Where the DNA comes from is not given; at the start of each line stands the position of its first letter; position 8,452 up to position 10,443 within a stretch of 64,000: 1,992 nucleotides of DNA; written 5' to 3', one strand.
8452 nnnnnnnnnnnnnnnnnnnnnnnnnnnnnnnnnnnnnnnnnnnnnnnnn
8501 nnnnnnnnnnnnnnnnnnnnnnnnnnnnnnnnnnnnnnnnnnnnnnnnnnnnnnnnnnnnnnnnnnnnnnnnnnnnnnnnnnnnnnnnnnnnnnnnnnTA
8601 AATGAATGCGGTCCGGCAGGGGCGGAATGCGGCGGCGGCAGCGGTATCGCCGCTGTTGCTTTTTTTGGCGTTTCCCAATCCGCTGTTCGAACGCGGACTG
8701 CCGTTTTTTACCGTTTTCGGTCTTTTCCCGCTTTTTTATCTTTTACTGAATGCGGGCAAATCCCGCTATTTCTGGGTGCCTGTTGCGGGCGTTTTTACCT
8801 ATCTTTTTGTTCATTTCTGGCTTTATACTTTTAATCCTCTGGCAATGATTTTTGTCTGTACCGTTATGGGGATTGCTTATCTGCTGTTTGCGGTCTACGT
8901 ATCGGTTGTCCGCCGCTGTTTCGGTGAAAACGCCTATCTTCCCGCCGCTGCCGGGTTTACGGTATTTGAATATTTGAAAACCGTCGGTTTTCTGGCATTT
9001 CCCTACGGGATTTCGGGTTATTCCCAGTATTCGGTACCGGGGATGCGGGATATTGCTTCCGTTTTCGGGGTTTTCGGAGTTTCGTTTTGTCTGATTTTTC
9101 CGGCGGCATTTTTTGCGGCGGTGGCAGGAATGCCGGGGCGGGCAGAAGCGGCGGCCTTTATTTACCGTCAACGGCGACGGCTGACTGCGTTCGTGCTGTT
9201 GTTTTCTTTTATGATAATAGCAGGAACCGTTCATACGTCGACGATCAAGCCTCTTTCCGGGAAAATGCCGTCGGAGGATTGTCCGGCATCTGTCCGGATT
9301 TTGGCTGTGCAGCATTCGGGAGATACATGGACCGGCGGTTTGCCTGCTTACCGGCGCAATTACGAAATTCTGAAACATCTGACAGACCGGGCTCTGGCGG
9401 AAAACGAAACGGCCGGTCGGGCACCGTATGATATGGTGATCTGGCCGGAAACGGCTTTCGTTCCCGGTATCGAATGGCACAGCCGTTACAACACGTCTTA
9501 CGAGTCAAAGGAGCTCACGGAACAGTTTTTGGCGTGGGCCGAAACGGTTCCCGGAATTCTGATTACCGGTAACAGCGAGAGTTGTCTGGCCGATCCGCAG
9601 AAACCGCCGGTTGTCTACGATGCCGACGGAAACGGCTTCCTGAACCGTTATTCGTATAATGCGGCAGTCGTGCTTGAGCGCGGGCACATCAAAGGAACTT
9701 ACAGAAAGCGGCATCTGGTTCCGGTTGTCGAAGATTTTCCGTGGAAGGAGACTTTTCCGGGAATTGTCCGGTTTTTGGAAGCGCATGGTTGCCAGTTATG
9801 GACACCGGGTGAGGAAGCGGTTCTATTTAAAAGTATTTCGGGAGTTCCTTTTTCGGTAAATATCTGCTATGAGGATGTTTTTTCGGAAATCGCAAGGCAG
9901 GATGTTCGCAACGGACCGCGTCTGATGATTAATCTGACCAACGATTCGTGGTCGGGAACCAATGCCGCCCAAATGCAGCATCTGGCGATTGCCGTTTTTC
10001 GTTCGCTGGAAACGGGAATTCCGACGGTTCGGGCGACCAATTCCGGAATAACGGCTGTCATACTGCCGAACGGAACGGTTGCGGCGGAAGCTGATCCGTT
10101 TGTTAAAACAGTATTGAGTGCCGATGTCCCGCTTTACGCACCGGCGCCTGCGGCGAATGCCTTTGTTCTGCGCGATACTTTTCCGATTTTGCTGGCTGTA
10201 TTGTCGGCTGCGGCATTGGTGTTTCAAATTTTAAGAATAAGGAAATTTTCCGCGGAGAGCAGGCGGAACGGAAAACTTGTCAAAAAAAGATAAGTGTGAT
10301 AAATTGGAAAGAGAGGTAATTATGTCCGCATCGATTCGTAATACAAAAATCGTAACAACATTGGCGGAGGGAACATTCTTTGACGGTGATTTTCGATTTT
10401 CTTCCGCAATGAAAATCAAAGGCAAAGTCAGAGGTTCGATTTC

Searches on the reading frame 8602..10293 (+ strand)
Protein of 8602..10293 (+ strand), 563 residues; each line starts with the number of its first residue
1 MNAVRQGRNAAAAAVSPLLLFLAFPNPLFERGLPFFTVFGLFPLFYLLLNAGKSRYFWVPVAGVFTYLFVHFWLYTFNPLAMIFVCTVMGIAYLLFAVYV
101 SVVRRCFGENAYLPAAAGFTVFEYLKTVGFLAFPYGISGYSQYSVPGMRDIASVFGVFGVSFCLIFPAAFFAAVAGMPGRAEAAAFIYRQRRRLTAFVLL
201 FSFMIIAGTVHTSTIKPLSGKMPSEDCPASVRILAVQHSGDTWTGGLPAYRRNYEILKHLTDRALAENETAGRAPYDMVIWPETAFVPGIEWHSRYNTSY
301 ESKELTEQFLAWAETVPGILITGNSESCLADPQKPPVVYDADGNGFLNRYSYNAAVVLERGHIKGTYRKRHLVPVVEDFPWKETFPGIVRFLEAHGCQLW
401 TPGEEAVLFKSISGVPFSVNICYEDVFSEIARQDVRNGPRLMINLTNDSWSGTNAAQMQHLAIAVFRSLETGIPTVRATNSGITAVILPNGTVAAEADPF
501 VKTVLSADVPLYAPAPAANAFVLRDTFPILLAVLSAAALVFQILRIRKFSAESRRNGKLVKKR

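Call 63: search_protein_families(library=pfam, proteins=[window:8602-10293:+], max_evalue=0.00001)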
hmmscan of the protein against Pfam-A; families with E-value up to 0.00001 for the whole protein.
window:8602-10293:+ (563 aa): 2 families
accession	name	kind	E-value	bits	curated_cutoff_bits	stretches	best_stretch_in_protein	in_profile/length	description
PF00795.27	CN_hydrolase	-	1.9e-25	90.1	23.2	1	269-511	26-248/256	Carbon-nitrogen hydrolase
PF20154.4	LNT_N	-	2.5e-16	60.7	27.1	1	18-168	3-157/159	Apolipoprotein N-acyltransferase N-terminal domain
